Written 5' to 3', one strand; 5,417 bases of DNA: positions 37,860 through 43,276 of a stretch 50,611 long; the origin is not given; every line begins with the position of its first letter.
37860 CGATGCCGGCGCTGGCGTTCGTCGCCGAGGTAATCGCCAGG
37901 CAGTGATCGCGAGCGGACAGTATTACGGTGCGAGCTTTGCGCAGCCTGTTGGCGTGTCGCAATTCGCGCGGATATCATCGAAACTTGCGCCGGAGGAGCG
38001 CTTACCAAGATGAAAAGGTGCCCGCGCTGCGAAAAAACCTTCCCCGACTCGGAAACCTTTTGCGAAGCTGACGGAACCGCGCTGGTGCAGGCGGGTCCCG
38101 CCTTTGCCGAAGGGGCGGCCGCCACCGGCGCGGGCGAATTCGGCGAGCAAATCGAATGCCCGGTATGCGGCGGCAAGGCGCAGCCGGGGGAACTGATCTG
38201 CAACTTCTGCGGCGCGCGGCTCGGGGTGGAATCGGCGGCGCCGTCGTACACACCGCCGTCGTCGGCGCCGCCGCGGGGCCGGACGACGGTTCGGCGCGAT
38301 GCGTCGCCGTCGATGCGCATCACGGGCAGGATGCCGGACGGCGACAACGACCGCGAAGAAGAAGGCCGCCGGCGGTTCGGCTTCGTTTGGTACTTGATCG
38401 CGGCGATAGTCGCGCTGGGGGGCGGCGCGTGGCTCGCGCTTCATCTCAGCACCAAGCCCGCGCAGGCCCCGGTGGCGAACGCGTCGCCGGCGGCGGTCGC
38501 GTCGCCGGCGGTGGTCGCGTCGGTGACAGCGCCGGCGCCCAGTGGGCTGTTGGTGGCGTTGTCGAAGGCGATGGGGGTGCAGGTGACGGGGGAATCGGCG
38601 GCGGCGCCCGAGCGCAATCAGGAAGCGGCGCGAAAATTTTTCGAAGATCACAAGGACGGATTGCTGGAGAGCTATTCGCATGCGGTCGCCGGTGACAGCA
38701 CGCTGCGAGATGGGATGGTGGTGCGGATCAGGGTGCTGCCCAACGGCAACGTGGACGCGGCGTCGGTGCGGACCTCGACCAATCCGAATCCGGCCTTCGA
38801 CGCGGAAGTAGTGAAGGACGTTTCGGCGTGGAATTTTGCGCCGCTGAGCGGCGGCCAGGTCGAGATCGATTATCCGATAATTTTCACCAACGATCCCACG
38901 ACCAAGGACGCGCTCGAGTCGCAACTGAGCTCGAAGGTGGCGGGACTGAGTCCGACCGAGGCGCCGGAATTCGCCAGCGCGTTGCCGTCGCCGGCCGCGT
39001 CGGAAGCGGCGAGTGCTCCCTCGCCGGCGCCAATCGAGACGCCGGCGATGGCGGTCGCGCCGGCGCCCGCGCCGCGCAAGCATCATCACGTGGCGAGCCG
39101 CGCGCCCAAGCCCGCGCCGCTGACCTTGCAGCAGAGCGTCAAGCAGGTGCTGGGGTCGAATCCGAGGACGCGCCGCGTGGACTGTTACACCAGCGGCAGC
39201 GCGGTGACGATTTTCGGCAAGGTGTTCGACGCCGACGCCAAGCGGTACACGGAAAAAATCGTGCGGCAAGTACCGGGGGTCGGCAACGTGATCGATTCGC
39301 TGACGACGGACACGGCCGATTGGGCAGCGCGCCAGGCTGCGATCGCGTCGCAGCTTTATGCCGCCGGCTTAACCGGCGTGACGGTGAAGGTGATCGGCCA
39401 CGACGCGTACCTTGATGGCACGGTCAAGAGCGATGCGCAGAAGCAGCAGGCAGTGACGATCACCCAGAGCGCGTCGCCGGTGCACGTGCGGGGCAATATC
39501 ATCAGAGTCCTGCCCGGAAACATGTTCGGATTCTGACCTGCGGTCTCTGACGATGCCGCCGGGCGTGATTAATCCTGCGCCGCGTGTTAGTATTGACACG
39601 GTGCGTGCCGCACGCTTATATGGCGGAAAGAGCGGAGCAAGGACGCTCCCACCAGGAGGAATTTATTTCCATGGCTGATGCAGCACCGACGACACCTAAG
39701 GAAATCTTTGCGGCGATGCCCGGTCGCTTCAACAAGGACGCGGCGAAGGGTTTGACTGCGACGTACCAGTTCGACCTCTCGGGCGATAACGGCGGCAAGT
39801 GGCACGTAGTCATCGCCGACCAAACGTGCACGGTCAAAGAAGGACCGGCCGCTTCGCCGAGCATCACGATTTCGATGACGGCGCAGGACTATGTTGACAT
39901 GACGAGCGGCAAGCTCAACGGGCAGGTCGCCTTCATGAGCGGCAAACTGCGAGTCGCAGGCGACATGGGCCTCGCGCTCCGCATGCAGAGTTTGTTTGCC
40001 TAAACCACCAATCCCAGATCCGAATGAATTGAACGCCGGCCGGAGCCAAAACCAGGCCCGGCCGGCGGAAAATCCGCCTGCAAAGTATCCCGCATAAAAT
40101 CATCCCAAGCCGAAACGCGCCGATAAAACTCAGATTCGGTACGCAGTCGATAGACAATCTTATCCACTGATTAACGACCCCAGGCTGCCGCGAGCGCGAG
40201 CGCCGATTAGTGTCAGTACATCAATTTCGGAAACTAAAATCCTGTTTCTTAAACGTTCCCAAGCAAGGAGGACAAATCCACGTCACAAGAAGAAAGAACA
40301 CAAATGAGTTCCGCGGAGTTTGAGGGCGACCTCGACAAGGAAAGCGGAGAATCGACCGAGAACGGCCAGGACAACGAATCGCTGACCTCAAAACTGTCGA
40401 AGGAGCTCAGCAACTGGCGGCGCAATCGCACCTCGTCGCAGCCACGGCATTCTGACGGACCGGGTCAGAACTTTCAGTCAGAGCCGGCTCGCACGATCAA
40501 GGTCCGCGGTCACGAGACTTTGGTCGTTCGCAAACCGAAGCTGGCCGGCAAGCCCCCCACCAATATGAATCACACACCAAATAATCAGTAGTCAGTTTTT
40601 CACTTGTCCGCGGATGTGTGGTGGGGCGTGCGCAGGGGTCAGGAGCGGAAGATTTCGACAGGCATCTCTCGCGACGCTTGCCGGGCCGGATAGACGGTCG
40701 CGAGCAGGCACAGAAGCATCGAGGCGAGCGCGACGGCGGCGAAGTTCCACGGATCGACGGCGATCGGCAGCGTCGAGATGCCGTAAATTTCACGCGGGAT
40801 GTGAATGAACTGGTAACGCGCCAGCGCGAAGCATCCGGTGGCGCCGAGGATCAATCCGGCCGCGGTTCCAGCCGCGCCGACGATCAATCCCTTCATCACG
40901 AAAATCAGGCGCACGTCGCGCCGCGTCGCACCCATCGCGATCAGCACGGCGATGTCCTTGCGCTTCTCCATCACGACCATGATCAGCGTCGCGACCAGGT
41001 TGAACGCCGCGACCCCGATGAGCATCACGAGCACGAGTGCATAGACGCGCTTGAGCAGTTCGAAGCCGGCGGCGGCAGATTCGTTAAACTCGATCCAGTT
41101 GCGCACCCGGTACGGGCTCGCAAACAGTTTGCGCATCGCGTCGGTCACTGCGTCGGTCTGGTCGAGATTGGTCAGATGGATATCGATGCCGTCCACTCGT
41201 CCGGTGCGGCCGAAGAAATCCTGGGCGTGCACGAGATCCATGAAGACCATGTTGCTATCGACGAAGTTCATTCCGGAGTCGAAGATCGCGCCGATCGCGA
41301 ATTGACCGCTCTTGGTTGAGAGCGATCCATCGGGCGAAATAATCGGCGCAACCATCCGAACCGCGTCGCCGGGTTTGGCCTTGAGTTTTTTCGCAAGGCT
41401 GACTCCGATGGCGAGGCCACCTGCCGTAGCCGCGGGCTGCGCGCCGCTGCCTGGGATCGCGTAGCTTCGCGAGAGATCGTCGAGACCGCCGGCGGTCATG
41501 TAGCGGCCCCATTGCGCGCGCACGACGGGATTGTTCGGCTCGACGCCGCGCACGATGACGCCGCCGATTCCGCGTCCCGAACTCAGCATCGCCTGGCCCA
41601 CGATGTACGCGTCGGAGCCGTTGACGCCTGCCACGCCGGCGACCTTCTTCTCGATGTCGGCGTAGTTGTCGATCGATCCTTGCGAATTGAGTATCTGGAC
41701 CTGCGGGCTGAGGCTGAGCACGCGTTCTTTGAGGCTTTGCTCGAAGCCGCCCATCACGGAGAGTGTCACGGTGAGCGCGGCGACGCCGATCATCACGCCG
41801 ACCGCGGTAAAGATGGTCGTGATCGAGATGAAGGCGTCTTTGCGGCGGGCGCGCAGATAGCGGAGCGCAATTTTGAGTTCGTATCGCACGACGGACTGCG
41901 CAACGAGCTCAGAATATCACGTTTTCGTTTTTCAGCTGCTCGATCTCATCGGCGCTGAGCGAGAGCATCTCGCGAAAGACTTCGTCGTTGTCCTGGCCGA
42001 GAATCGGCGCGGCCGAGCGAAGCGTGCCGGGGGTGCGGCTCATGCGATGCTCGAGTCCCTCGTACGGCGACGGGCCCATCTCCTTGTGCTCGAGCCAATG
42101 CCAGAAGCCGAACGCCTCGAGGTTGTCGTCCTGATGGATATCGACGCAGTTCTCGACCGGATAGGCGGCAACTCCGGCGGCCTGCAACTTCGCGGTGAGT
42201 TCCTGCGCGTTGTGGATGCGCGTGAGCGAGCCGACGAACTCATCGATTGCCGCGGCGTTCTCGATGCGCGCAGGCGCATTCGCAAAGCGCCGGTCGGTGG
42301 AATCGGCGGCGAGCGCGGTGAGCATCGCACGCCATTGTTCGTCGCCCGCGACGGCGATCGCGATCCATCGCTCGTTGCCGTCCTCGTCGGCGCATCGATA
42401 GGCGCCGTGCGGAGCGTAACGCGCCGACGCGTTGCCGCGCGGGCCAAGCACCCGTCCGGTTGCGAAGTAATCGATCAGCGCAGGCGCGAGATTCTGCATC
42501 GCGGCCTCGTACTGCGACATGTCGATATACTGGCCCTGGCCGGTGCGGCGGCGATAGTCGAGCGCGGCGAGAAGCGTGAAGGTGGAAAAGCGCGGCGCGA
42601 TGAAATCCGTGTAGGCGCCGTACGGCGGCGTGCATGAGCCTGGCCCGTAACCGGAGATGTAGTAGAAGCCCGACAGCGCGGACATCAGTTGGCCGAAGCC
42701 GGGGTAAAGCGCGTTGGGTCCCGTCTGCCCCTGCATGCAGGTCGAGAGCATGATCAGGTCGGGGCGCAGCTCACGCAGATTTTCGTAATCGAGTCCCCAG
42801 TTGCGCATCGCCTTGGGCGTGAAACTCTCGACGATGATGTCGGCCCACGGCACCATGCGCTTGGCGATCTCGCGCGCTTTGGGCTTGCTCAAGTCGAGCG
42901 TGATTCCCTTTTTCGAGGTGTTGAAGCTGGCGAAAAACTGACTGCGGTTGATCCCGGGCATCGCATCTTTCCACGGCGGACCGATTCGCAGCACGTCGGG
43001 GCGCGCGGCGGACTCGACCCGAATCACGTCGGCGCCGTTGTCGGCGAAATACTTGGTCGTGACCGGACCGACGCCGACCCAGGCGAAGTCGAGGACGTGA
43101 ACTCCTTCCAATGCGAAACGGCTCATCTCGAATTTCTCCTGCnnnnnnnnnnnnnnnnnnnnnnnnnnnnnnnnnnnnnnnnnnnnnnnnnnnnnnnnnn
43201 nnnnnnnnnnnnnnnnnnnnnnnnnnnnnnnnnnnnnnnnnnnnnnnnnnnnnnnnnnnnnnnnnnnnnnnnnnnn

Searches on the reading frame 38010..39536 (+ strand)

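Call 73: search_protein_families(library=pfam, proteins=[window:38010-39536:+], max_evalue=0.001)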
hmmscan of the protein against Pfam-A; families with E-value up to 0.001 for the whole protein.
window:38010-39536:+ (508 aa): 3 families
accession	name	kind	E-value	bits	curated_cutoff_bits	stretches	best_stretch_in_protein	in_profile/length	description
PF04972.22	BON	-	7.9e-14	52.1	27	2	372-432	4-66/69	BON domain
PF12773.13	DZR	-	7.2e-06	26.5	27.3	1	4-68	1-45/45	Double zinc ribbon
PF03544.19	TonB_C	-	4.2e-05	24.3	24.6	1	237-292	19-77/79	Gram-negative bacterial TonB protein C-terminal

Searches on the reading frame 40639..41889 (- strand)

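Call 73: search_protein_families(library=pfam, proteins=[window:40639-41889:-], max_evalue=0.001)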
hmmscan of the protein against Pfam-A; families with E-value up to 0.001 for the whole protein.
window:40639-41889:- (416 aa): 2 families
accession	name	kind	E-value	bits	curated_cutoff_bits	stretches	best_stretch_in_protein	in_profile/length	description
PF02687.27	FtsX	-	9.8e-20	71.2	25.5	1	285-407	2-117/120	FtsX-like permease C-terminal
PF12704.14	MacB_PCD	-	8.5e-13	49.5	27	1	25-254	1-206/207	MacB-like periplasmic core domain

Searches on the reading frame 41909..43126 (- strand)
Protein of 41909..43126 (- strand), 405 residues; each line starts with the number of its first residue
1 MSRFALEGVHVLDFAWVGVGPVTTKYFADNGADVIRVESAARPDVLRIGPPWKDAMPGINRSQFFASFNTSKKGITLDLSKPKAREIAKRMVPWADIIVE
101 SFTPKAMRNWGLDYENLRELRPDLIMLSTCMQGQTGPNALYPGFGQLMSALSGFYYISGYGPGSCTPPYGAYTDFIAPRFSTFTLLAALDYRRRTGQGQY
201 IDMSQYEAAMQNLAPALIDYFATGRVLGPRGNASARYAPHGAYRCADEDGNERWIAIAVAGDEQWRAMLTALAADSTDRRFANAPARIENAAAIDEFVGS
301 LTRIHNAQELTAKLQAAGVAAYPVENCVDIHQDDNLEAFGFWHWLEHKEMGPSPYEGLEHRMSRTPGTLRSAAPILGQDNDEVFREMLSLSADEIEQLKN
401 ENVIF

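Call 73: search_protein_families(library=pfam, proteins=[window:41909-43126:-], max_evalue=0.001)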
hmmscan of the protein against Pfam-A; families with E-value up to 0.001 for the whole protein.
window:41909-43126:- (405 aa): 1 family
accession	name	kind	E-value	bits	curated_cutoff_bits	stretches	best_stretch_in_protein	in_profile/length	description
PF02515.22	CoA_transf_3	-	1e-94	318.2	23.3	1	6-380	1-366/366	CoA-transferase family III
